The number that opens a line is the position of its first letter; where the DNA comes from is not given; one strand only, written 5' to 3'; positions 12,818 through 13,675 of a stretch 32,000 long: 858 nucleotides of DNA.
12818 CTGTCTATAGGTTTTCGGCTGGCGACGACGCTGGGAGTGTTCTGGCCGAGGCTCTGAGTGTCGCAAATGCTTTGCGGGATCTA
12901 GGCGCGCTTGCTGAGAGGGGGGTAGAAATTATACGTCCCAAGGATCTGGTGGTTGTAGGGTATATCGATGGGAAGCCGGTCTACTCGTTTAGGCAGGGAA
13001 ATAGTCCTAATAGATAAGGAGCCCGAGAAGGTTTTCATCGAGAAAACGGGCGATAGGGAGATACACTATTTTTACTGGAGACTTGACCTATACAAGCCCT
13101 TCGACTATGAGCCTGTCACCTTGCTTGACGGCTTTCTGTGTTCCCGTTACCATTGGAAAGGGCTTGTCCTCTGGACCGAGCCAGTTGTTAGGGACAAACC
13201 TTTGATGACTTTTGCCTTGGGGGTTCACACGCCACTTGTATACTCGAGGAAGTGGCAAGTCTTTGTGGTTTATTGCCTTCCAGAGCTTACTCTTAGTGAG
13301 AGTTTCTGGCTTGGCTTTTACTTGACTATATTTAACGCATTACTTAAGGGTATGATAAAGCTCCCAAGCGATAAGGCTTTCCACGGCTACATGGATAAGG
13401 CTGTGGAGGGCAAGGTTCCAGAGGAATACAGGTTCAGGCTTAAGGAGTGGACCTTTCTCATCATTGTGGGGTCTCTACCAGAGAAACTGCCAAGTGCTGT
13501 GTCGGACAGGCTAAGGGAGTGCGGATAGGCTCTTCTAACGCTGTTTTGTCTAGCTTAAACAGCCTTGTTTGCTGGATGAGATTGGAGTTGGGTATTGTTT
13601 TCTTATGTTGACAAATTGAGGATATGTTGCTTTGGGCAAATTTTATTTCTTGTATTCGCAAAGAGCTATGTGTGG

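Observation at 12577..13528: Two family-less ORFs overlapping by 50 nt, possibly one gene read through a +1 shift, heading a candidate new module with the HEPN-MNT fusion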

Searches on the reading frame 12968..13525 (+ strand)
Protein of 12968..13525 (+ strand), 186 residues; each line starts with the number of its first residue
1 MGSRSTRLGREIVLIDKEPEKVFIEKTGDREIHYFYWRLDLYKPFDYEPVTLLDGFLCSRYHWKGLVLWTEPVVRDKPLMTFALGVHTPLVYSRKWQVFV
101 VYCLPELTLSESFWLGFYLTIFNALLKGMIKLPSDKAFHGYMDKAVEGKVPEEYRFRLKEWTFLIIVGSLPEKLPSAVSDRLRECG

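Call 5: search_protein_families(library=pfam, proteins=[window:12968-13525:+], max_evalue=1)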
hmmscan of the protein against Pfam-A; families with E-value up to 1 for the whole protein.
window:12968-13525:+ (186 aa): 0 families

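Call 15: find_related_loci(query=A1, collection=genome_contigs, flank=5000)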
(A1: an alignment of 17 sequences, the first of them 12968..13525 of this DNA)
Query A1 (186 aa) in genome_contigs; peptide patterns used: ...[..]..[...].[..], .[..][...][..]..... (x = any residue, [..] = any of these).
34 stretches matched a pattern; 8 encode a relative of the query (tblastn E <= 1e-3); 8 distinct loci.
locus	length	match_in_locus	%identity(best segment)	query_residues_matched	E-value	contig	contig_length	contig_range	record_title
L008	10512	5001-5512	71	14-186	6e-66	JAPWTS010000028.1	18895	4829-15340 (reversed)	MAG: Thermofilales archaeon isolate RSNS8 scaffold_579_c1, whole genome shotgun sequence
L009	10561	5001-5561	50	1-182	2e-58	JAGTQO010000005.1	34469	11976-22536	MAG: Candidatus Bathyarchaeota archaeon isolate QZM_A2_bin_35 QZM_A2_bin_35_scaffold_660_curated, whole genome shotgun s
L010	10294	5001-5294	66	1-94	2e-38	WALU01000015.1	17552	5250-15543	MAG: Thermoproteota archaeon isolate S016_48_esom k151_286906, whole genome shotgun sequence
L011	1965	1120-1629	43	1-173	1e-34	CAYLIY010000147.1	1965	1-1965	MAG TPA_asm: uncultured Nitrososphaeria archaeon isolate binchicken_co184_20 genome assembly, contig: NODE_134493_length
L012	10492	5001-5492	34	19-182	5e-23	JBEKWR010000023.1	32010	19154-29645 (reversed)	MAG: Candidatus Bathyarchaeia archaeon isolate SPRUCE 632 SPRUCE_632_23, whole genome shotgun sequence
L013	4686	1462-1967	32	11-175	9e-22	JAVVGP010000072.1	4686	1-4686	MAG: Thermoproteota archaeon isolate PSS.bin.9 NODE_3111_length_4686_cov_87.088750, whole genome shotgun sequence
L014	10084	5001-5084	61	18-45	5e-7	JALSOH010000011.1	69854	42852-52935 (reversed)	MAG: Crenarchaeota archaeon isolate 356-284_metabat1_scaf2bin.099 356-284_scaffold_89_c1, whole genome shotgun sequence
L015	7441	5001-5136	70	1-50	2e-5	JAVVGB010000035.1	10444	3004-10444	MAG: Thermoproteota archaeon isolate PSS.bin.16 NODE_1053_length_10444_cov_91.085571, whole genome shotgun sequence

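Call 27: search_protein_families(library=padloc, proteins=[window:12968-13525:+], max_evalue=1)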
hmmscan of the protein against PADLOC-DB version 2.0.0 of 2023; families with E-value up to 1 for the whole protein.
window:12968-13525:+ (186 aa): 0 families

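Call 28: search_protein_families(library=ncbifam, proteins=[window:12968-13525:+], max_evalue=1)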
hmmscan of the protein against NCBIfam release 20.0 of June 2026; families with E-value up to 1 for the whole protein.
window:12968-13525:+ (186 aa): 0 families

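Call 29: search_solved_structures(query=A1, max_evalue=10)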
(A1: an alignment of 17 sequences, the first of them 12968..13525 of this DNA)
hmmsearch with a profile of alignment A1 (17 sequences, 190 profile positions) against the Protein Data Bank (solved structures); distinct sequences matched with E-value up to 10: 0.

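Call 31: predict_structure(alignment_id=A1)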
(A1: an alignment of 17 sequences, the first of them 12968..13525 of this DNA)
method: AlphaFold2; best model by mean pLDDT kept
length: 186 residues; sequences in the alignment: 17
mean_pLDDT: 84.2   pTM: 0.82
mean pLDDT of the five models: 84.2, 84.0, 82.9, 82.8, 82.8
residues with pLDDT >= 90: 77; 70-90: 85; 50-70: 17; < 50: 7
segments of 3 or more residues with pLDDT < 50: 1-7
pLDDT, mean of each block of 10 residues (from residue 1): 47 92 89 84 75 91 87 90 77 89 87 85 75 80 93 87 93 92 87
secondary structure, 60 per line:
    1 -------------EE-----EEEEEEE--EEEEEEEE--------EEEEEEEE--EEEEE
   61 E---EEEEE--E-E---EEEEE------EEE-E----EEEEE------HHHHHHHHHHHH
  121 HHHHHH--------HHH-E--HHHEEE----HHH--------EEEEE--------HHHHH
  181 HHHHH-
elements in order: E21-27 E30-37 E46-53 E56-61 E65-69 E78-82 E89-91 E98-102 H109-126 E145-147 E163-167 H176-185

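Call 33: search_protein_representatives(alignment_id=A1)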
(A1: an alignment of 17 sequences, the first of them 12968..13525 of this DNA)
Query: 17 sequences, 190 profile positions. Proteins with E-value up to 0.001 (for the whole library): 126; up to 1e-10: 83; up to 1e-30: 13. The best 126 are listed.
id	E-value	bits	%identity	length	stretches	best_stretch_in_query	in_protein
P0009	2.2e-81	288.5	-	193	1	1-190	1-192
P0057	3.4e-65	235.7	-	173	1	17-189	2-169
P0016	1.3e-56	207.7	-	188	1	13-189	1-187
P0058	1.9e-51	190.9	-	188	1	10-175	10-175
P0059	2.1e-51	190.7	-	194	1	5-188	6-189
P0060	9.2e-46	172.3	-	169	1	32-184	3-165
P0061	5.0e-43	163.4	-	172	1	26-185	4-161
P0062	6.4e-40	153.3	-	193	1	10-184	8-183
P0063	1.0e-35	139.6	-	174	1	22-187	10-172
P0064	2.1e-35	138.6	-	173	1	12-187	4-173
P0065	1.2e-34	136.1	-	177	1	11-185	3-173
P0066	1.3e-34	136.0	-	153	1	40-185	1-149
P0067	2.9e-34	134.8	-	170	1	31-184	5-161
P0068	2.2e-28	115.7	-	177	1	30-187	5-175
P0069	4.8e-25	104.8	-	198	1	9-187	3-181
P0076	1.5e-21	93.3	-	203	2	44-183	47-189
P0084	7.5e-20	87.8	-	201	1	2-188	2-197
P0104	2.3e-15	73.2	-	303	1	45-184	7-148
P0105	2.5e-15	73.1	-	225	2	47-176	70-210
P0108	3.4e-15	72.6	-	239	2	47-180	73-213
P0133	1.4e-11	60.9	-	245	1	32-152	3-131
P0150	5.0e-08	49.3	-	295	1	50-175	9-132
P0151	5.4e-08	49.2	-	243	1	11-151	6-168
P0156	3.8e-07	46.4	-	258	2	56-184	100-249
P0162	3.4e-06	43.3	-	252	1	47-124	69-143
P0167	7.7e-05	38.9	-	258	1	12-100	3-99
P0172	1.8e-04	37.6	-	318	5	70-107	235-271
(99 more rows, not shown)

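Call 34: search_protein_families(library=pfam, proteins=[P0104, P0150, P0156, P0108, P0172, P0133, P0151, P0167, P0162, P0105], max_evalue=0.1)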
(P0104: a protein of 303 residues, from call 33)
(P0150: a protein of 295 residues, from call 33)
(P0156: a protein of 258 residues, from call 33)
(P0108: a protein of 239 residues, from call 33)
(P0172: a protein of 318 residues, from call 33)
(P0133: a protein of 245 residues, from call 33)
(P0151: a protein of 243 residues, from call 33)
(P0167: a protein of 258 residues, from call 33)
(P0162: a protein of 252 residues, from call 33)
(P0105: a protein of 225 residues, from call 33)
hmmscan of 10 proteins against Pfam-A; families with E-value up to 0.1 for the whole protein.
P0104 (303 aa): 2 families
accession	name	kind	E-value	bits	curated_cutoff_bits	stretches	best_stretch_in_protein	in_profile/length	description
PF16526.10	CLZ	-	0.038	14.8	26.7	0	183-215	23-55/71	C-terminal leucine zipper domain of cyclic nucleotide-gated channels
PF09032.16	Siah-Interact_N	-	0.062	14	23.5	1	162-209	10-56/78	Siah interacting protein, N terminal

P0150 (295 aa): 2 families
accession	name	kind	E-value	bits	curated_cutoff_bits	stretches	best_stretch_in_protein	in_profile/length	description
PF15237.11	PTRF_SDPR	-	0.005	16.9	30.5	1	150-233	3-86/250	PTRF/SDPR family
PF14712.11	Snapin_Pallidin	-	0.026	15.4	29.6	0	199-256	14-74/89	Snapin/Pallidin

P0156 (258 aa): 0 families

P0108 (239 aa): 2 families
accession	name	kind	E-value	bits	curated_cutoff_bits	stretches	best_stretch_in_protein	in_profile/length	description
PF14671.11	DSPn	-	0.068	14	28.2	0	6-62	8-64/140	Dual specificity protein phosphatase, N-terminal half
PF05398.16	PufQ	-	0.09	13.4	22.1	0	125-147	39-61/74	PufQ cytochrome subunit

P0172 (318 aa): 2 families
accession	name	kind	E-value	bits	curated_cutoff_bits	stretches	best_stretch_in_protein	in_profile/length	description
PF23820.1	DUF7190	-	0.00014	22.3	27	0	48-65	36-53/66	Family of unknown function (DUF7190)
PF12788.12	YmaF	-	0.006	17.5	27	0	160-190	15-78/97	YmaF family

P0133 (245 aa): 1 family
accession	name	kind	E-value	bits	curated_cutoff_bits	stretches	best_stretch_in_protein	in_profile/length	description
PF06183.18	DinI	-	0.067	14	24.2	0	179-216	6-43/63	DinI-like family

P0151 (243 aa): 0 families

P0167 (258 aa): 0 families

P0162 (252 aa): 2 families
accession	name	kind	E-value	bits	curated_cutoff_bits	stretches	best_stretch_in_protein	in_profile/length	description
PF14671.11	DSPn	-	0.02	15.7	28.2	1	10-64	16-71/140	Dual specificity protein phosphatase, N-terminal half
PF09409.15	PUB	-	0.026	14.9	34.3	1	128-170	27-61/82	PUB domain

P0105 (225 aa): 0 families

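Call 36: fold_search(model_id=the predicted structure, library=pdb)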
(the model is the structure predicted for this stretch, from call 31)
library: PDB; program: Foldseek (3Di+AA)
matches with E <= 10: 241; with E <= 0.001: 0
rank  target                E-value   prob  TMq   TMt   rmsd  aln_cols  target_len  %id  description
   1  6qbd_A                3.2e-01  0.66  0.29  0.27   2.7        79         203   15  Crystal structure of NLPPya P41A, D44N, N48E mutant (released 2019-08-28)
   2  4d1u                  3.2e-01  0.18  0.14  0.12   8.9        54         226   18  A D120A mutant of VIM-7 from Pseudomonas aeruginosa (released 2014-06-25)
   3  2y87                  3.6e-01  0.08  0.13  0.11   9.8        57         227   19  Native VIM-7. Structural and computational investigations of VIM-7: Insights into the substrate specificity of VIM metal (released 2011-06-15)
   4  2kva_MODEL_1_A        4.1e-01  0.08  0.18  0.22  11.5       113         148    8  SOLUTION STRUCTURE OF CI-MPR ligand-free domain 5 (released 2010-07-07)
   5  4d1v                  5.6e-01  0.13  0.14  0.12   8.8        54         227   20  A F218Y mutant of VIM-7 from Pseudomonas aeruginosa (released 2014-06-25)
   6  6op7                  5.9e-01  0.08  0.13  0.11   9.7        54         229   17  Structure of oxidized VIM-20 (released 2019-10-23)
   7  6v1p_B                5.9e-01  0.08  0.13  0.11   9.7        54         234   17  Structure of VIM-2 bound to QPX7728 at 1.20 A (released 2020-03-25)
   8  2y8a                  6.3e-01  0.12  0.15  0.12   9.5        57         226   19  VIM-7 with Oxidised. Structural and computational investigations of VIM-7: Insights into the substrate specificity of VI (released 2011-06-15)
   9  5n55_C                6.3e-01  0.08  0.13  0.11   9.5        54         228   17  mono-Zinc VIM-5 metallo-beta-lactamase in complex with (1-chloro-4-hydroxyisoquinoline-3-carbonyl)-L-tryptophan (Compo (released 2017-05-17)
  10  5n55_A                6.3e-01  0.08  0.13  0.11   9.5        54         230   17  mono-Zinc VIM-5 metallo-beta-lactamase in complex with (1-chloro-4-hydroxyisoquinoline-3-carbonyl)-L-tryptophan (Compo (released 2017-05-17)
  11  8c7g_A                6.7e-01  0.06  0.16  0.07  10.2       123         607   10  Drosophila melanogaster Rab7 GEF complex Mon1-Ccz1-Bulli (released 2023-05-17)
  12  6z31_A                6.7e-01  0.02  0.13  0.15  13.1       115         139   10  Human cation-independent mannose 6-phosphate/ IGF2 receptor domain 8 (released 2020-08-19)
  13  4d1t                  7.6e-01  0.12  0.15  0.12   9.8        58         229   21  High resolution structure of native tVIM-7 from Pseudomonas aeruginosa (released 2014-06-25)
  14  4rm7                  7.6e-01  0.04  0.13  0.08  12.8       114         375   11  The crystal structure of acyl-COA dehydrogenase from Slackia heliotrinireducens DSM 20476 (released 2014-12-24)
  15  5n58_B                8.0e-01  0.07  0.13  0.11   9.4        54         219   17  di-Zinc VIM-5 metallo-beta-lactamase in complex with (1-chloro-4-hydroxyisoquinoline-3-carbonyl)-D-tryptophan (Compoun (released 2017-05-17)
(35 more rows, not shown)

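Call 43: find_related_loci(query=A5, collection=metagenome_contigs, flank=4000)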
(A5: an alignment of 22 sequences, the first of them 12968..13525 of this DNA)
Query A5 (186 aa) in metagenome_contigs; peptide patterns used: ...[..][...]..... (x = any residue, [..] = any of these).
114 stretches matched a pattern; 64 encode a relative of the query (tblastn E <= 1e-3); 64 distinct loci.
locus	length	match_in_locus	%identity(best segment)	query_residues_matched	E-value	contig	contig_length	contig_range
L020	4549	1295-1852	98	1-186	4e-123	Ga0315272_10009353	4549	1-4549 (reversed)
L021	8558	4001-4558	95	1-186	3e-117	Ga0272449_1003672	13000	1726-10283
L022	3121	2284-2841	94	1-186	2e-120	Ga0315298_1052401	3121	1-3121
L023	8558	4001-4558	92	1-186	6e-115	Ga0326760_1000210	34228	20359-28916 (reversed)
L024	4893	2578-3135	91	1-186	1e-111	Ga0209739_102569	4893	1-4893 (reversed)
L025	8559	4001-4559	90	1-186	3e-98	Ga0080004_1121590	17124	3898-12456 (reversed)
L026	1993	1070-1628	85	1-186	4e-98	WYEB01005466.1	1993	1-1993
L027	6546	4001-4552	69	2-186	9e-88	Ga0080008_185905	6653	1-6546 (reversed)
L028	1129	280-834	69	1-185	3e-94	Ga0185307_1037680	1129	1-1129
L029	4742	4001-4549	71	2-186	4e-87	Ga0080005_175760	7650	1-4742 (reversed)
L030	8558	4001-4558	70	2-186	2e-86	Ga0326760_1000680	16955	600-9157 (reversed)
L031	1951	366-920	65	2-186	5e-89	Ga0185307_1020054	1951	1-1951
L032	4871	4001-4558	67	2-185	1e-84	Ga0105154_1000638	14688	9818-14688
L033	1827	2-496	70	21-185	3e-83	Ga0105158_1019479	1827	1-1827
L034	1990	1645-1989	99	1-115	9e-76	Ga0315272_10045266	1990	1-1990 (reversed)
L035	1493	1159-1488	75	2-111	3e-55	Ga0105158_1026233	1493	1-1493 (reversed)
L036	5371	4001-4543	48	10-185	2e-52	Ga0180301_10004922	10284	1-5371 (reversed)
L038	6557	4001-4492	43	11-172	2e-34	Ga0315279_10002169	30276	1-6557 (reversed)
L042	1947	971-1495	41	8-178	6e-31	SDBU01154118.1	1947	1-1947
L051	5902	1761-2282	43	3-173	1e-27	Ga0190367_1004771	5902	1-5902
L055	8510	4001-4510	37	19-186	3e-27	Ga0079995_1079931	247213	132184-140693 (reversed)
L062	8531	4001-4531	35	8-182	4e-25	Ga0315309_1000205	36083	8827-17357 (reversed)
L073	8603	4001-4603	27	2-178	1e-16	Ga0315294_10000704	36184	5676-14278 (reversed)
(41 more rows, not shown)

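Call 49: search_protein_families(library=pfam, proteins=[L038:1945-4023:+, L042:1-978:+, L035:348-1202:+, L032:3250-4044:+, L062:2907-4013:+, L073:3399-4100:+, L055:3021-3977:+, L030:3142-4044:+, L036:3211-4002:+, L051:1214-1837:+], max_evalue=0.01)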
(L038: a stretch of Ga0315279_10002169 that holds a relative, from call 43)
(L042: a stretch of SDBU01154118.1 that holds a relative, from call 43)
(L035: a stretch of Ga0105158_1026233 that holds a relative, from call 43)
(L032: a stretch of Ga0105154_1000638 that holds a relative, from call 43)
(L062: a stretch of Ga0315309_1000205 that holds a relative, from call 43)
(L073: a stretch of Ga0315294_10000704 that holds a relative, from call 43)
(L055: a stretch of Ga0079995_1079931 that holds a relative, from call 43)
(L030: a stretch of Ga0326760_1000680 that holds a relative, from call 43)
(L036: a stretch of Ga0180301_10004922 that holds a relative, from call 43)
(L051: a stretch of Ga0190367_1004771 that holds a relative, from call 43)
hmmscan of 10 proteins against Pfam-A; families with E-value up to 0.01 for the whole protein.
L038:1945-4023:+ (693 aa): 1 family
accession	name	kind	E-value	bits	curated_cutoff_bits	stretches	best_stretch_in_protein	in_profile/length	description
PF00118.29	Cpn60_TCP1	-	3.6e-175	583.8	34.3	1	39-527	1-487/490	TCP-1/cpn60 chaperonin family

L042:1-978:+ (326 aa): 1 family
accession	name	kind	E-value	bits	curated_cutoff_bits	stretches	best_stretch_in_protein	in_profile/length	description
PF12327.13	FtsZ_C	-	4.3e-26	91.5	27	1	63-154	4-95/95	FtsZ family, C-terminal domain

L035:348-1202:+ (285 aa): 6 families
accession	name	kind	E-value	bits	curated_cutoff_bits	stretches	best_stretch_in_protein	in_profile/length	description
PF00023.36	Ank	-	8.5e-10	38.8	21.1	1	15-42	6-33/33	Ankyrin repeat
PF13637.12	Ank_4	-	3.1e-09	37.3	22.7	1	15-61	1-47/50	Ankyrin repeats (many copies)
PF12796.13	Ank_2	-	7.3e-09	36.5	27.3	1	15-65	33-81/90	Ankyrin repeats (3 copies)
PF13857.12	Ank_5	-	1.1e-08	35.7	27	1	15-51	20-56/56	Ankyrin repeats (many copies)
PF13606.12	Ank_3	-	4.3e-06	27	22.3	0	17-37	8-28/30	Ankyrin repeat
PF24521.3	Ank_KRIT1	-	0.0031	17.7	80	0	15-35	50-70/149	KRIT1 ankyrin-repeats domain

L032:3250-4044:+ (265 aa): 1 family
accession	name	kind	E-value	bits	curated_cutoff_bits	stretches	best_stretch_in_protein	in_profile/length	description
PF04014.23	MazE_antitoxin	-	2.8e-13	50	24.7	1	48-92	1-46/48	Antidote-toxin recognition MazE, bacterial antitoxin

L062:2907-4013:+ (369 aa): 0 families

L073:3399-4100:+ (234 aa): 0 families

L055:3021-3977:+ (319 aa): 0 families

L030:3142-4044:+ (301 aa): 0 families

L036:3211-4002:+ (264 aa): 0 families

L051:1214-1837:+ (208 aa): 0 families
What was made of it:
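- The A domain is also found fused to ankyrin repeats, to a thermosome and to an FtsZ C-terminus (call 49), which fits a general adaptor as well as an antitoxin.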

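Call 61: fold_search(model_id=the predicted structure, library=viral)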
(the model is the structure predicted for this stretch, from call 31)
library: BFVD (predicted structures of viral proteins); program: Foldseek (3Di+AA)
matches with E <= 10: 280; with E <= 0.001: 0
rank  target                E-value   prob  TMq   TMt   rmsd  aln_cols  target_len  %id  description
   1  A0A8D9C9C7            2.0e-01  0.05  0.13  0.16  14.5       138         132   12  Uncharacterized protein [uncultured marine phage]
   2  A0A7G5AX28            2.4e-01  0.12  0.16  0.12   8.2        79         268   14  MC028L [Molluscum contagiosum virus subtype 1]
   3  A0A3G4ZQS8            2.4e-01  0.07  0.15  0.11  10.5        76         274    8  Uncharacterized protein (Fragment) [Barrevirus sp.]
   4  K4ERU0                4.3e-01  0.07  0.16  0.08  10.1       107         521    5  Metalloproteinase [Epinotia aporema granulovirus]
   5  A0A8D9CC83            4.6e-01  0.10  0.14  0.17   6.2        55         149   13  DUF6576 domain-containing protein [uncultured marine phage]
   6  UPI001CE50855         4.6e-01  0.06  0.14  0.13  12.9        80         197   14  (no name look-up for this kind of identifier)
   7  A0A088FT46            4.9e-01  0.11  0.19  0.34  11.5        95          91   10  Uncharacterized protein [Lelliottia phage phD2B]
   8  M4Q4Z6                7.1e-01  0.23  0.21  0.26  10.7       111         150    9  (no name in the UniProt tables at hand)
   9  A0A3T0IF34            8.0e-01  0.02  0.14  0.13  16.3       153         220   11  (no name in the UniProt tables at hand)
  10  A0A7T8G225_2          9.0e-01  0.02  0.13  0.04  18.2       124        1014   12  Polyprotein [Soybean thrips iflavirus 5]
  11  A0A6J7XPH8            1.1e+00  0.08  0.12  0.09  10.1        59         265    7  Phosphoadenosine phosphosulphate reductase [uncultured Caudovirales phage]
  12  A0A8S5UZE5            1.1e+00  0.07  0.18  0.27  10.8       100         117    8  Uncharacterized protein [Siphoviridae sp. ctPNJ4]
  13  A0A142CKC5            1.1e+00  0.02  0.14  0.12  13.6       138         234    6  (no name in the UniProt tables at hand)
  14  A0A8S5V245            1.2e+00  0.05  0.17  0.22  14.9       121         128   12  Uncharacterized protein [Myoviridae sp. ctJ2i1]
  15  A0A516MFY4            1.3e+00  0.10  0.17  0.22  10.2        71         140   13  (no name in the UniProt tables at hand)
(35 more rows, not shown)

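Call 72: find_related_loci(query=A5, collection=viral_contigs, flank=4000)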
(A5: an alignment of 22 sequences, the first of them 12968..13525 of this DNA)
Query A5 (186 aa) in viral_contigs; peptide patterns used: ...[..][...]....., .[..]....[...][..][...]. (x = any residue, [..] = any of these).
14 stretches matched a pattern, but none encodes a relative of the query by tblastn (E <= 1e-3).
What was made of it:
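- Tried and rejected: No B relative was found in IMG/VR (call 72).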

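Call 75: find_encoding_contigs(protein=P0076, flank=4000, max_places=3)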
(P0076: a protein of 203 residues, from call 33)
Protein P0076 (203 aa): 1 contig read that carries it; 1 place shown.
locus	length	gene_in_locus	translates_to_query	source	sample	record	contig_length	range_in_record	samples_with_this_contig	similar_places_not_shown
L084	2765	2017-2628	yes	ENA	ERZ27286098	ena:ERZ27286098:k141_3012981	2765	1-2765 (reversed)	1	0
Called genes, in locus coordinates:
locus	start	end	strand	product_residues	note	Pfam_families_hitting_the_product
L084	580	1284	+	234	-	-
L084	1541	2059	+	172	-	-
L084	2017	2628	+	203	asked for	-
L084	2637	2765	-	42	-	?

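Call 76: find_encoding_contigs(protein=P0105, flank=4000, max_places=3)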
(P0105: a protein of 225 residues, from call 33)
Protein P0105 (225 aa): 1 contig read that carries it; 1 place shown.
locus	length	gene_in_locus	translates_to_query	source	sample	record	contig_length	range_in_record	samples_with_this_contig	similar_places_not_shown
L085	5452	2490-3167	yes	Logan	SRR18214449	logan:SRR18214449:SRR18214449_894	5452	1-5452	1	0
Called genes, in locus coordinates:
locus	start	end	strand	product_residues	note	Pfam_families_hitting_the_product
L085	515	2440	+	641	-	PF00118:Cpn60_TCP1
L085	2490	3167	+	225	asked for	-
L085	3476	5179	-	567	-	PF03235:GmrSD_N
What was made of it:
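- A second B homolog lies directly after a thermosome paralog (call 76).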

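Call 77: find_encoding_contigs(protein=P0084, flank=4000, max_places=3)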
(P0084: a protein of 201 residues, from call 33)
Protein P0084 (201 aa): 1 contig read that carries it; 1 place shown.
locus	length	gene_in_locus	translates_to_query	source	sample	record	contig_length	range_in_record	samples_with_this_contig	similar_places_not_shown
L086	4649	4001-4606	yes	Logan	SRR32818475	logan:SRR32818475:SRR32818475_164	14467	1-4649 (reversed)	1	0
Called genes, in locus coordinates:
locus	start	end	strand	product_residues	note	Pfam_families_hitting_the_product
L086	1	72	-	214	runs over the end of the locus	-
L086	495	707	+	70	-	-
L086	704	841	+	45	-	-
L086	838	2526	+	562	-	-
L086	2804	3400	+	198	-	-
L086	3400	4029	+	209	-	-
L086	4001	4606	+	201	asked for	-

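Call 79: search_protein_families(library=pfam, alignment_id=A4, max_evalue=1)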
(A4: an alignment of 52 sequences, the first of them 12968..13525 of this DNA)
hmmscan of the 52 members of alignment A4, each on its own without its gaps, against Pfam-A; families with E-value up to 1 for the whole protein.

A. member 1, window:12968-13525:+ (186 aa): 0 families

B. families by the number of members that match (of 52 scanned): 11 families
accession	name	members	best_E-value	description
PF13151.12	DUF3990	1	0.0097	Protein of unknown function (DUF3990)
PF12657.13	TFIIIC_delta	1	0.025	Transcription factor IIIC subunit delta bet-propeller domain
PF11737.13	DUF3300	1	0.065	Protein of unknown function (DUF3300)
PF01532.26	Glyco_hydro_47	1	0.076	Glycosyl hydrolase family 47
PF04080.19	Per1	1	0.084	Per1-like family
PF04683.19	Rpn13_ADRM1_Pru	1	0.091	Proteasome complex subunit Rpn13, Pru domain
PF06257.17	VEG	1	0.1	Biofilm formation stimulator VEG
PF22423.2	AmyB_C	1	0.12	Alpha-amylase-like, C-terminal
PF20620.4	DUF6805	1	0.16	Family of unknown function (DUF6805)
PF25041.1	UFL1_C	1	0.19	E3 UFM1-protein ligase 1 C-terminal domain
PF16582.11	TPP_enzyme_M_2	1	0.21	Middle domain of thiamine pyrophosphate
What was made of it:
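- Tried and rejected: A single DUF3990 hit at E 0.0097 is within chance (call 79).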
